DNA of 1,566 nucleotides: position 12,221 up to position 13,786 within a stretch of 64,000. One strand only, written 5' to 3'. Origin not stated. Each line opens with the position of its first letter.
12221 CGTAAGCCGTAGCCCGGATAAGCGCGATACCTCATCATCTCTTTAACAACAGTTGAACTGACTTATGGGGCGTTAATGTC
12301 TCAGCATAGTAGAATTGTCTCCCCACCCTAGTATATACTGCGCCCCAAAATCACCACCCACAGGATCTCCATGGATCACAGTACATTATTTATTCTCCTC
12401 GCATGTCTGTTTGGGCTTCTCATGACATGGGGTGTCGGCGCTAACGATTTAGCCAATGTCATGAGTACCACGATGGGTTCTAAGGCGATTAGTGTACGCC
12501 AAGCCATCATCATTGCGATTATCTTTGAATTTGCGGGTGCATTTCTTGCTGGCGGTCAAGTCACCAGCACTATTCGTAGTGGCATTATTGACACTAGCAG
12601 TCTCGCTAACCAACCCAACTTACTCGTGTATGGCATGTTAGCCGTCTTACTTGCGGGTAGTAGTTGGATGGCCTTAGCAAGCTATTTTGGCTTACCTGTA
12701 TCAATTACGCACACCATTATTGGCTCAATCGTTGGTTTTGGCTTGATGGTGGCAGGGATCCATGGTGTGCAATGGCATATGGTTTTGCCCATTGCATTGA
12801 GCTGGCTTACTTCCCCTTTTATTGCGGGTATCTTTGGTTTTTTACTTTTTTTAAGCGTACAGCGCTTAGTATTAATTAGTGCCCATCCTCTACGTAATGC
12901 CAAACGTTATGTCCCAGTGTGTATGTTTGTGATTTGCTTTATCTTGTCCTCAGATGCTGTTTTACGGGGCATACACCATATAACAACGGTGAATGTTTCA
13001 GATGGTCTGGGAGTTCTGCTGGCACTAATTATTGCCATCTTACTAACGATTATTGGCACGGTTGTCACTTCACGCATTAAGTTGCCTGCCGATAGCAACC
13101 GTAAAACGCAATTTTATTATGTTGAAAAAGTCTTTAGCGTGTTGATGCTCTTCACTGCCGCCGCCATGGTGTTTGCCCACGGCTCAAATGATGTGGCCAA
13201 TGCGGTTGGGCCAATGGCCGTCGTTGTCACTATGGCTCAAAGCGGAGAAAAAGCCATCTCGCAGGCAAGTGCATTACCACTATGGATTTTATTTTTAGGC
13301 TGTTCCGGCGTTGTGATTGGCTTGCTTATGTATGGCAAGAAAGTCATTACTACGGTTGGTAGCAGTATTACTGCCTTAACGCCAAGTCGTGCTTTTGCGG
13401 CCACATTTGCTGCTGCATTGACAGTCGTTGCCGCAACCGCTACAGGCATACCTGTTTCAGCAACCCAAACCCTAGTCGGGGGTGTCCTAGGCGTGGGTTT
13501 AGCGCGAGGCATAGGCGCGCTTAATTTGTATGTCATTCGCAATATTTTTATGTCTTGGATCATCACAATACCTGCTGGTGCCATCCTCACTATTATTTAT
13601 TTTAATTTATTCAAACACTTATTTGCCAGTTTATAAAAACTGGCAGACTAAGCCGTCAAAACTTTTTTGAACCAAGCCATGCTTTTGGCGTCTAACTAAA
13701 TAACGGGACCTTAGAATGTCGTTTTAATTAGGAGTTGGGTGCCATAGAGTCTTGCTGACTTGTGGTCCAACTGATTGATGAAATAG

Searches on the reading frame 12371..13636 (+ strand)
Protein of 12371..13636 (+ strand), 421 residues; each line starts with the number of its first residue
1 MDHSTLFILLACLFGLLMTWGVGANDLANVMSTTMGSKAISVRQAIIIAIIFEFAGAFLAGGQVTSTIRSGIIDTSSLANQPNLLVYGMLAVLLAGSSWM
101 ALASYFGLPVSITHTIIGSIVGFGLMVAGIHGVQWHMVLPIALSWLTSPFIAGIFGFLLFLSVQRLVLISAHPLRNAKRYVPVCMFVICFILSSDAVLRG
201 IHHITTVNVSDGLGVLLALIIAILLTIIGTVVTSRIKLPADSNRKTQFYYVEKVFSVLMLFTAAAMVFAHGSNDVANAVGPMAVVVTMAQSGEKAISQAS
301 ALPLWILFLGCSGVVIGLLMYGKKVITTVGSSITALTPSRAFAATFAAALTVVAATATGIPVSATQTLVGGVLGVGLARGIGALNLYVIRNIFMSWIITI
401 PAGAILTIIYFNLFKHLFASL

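Call 10: find_encoding_contigs(protein=window:12371-13636:+, flank=10000, max_places=10)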
Protein window:12371-13636:+ (421 aa): 1 contig read that carries it; 1 place shown.
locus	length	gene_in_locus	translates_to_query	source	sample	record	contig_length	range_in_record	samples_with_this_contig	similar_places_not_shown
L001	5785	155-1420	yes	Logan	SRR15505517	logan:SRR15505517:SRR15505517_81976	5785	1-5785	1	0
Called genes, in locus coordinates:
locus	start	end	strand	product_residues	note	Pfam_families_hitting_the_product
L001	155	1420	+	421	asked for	PF01384:PHO4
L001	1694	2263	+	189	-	PF02622:DUF179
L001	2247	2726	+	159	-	PF03652:RuvX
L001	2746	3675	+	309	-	PF02729:OTCace_N, PF00185:OTCace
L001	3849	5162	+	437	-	PF07690:MFS_1, PF06779:MFS_4 (faint), PF07690:MFS_1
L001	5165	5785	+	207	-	?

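Call 13: find_related_loci(query=window:12371-13636:+, collection=genome_contigs, flank=10000)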
Query window:12371-13636:+ (421 aa) in genome_contigs; peptide patterns used: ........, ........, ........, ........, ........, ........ (x = any residue, [..] = any of these).
536 stretches matched a pattern; 420 encode a relative of the query (tblastn E <= 1e-3); the best 80 are kept; 80 distinct loci.
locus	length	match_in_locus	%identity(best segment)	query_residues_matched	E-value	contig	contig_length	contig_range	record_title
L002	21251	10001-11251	64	1-420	1e-164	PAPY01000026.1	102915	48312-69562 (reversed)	MAG: Legionellales bacterium isolate SP151 MHASMcontig_167768, whole genome shotgun sequence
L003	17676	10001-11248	61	1-418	5e-160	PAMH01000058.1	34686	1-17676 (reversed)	MAG: Legionellales bacterium isolate SAT3 MHASMcontig_1597809, whole genome shotgun sequence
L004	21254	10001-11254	61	1-420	5e-157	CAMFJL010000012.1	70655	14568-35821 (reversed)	MAG: uncultured Legionellales bacterium isolate SRR12456173_bin.9_metaWRAP_v1.3_MAG genome assembly, contig: ERZ12289974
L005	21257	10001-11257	58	1-421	2e-156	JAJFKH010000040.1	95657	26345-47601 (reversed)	MAG: Gammaproteobacteria bacterium isolate OFTM143 OFTM143_39, whole genome shotgun sequence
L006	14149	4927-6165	62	1-415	4e-156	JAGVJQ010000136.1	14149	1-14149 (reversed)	MAG: Gammaproteobacteria bacterium isolate SW_14 c_000000052249, whole genome shotgun sequence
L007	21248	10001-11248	58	1-418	3e-154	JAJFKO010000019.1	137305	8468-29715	MAG: Gammaproteobacteria bacterium isolate OFTM54 OFTM54_18, whole genome shotgun sequence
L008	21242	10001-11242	59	1-416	2e-151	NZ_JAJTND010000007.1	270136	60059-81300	Legionella resiliens strain 8cVS16 C7, whole genome shotgun sequence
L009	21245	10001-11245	59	1-418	3e-151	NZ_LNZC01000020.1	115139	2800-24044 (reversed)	Legionella worsleiensis strain ATCC 49508 Lwor_ctg020, whole genome shotgun sequence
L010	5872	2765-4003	60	1-415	4e-151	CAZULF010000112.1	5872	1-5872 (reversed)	MAG TPA_asm: uncultured Legionellales bacterium isolate SRP199154_co2_51 genome assembly, contig: NODE_10760_length_5872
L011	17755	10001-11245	58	1-417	1e-149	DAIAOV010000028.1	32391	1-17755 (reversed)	MAG TPA_asm: Legionella sp. isolate clean6628 NODE_28_length_32391_cov_5.183883, whole genome shotgun sequence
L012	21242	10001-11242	58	1-416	3e-149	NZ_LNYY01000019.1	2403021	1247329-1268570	Legionella steelei strain IMVS3376 Lste_ctg019, whole genome shotgun sequence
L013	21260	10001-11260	55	1-421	1e-148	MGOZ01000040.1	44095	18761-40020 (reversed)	MAG: Coxiella sp. RIFCSPHIGHO2_12_FULL_42_15 rifcsphigho2_12_scaffold_5607, whole genome shotgun sequence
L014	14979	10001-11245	58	1-417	9e-148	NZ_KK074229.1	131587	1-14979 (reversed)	Legionella pneumophila subsp. fraseri strain ATCC 33156 Scaffold7, whole genome shotgun sequence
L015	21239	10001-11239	57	1-415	2e-147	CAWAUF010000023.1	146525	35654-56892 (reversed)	MAG: uncultured Gammaproteobacteria bacterium isolate MFD09671.bin.3.4 genome assembly, contig: contig_53264, whole geno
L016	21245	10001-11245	58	1-418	2e-146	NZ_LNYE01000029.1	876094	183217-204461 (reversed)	Legionella gratiana strain Lyon 8420412 Lgra_ctg029, whole genome shotgun sequence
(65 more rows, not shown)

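Call 35: search_protein_families(library=pfam, proteins=[window:12371-13636:+])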
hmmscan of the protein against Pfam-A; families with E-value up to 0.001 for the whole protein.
window:12371-13636:+ (421 aa): 1 family
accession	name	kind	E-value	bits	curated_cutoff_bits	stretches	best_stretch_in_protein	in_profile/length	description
PF01384.25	PHO4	-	2.4e-104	349.5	33.7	1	22-406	1-349/350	Phosphate transporter family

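Call 51: find_homologous_proteins(query=window:12371-13636:+, max_evalue=1e-100)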
Query window:12371-13636:+ (421 aa): 7854 proteins with E <= 1e-100 among 8000 candidates; the best 120 are listed.
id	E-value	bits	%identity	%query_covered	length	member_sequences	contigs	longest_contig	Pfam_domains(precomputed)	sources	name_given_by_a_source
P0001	2.2e-257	872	100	100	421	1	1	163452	PF01384.26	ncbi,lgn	-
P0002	7.0e-164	564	-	-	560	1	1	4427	PF01384.26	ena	-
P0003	7.9e-162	557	64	100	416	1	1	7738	PF01384.26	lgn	-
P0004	1.5e-155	537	65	99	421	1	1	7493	PF01384.26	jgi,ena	-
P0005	2.3e-154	533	63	99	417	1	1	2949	PF01384.26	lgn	-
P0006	2.0e-151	523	64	96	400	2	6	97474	PF01384.26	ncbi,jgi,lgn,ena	-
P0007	5.2e-151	522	64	96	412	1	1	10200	PF01384.26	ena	-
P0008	5.3e-151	522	62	99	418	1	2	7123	PF01384.26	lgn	-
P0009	5.9e-151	522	61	99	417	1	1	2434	PF01384.26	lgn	-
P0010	1.3e-150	520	61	99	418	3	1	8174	PF01384.26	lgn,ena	-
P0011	5.7e-150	518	62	99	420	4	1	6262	PF01384.26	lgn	-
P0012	7.1e-150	518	61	100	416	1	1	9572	PF01384.26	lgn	-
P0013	1.3e-149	517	62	99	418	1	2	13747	PF01384.26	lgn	-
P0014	4.9e-149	515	61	99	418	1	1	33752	PF01384.26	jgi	jgi:inorganic phosphate transporter, PiT family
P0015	5.5e-149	515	59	100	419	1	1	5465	PF01384.26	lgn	-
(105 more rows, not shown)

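Call 52: list_cluster_members(proteins=[P0001])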
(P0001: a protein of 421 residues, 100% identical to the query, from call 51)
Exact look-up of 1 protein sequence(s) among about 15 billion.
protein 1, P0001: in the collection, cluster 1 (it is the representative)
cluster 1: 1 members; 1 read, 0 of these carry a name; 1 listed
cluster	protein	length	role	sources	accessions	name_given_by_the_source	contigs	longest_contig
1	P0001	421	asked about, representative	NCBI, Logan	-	-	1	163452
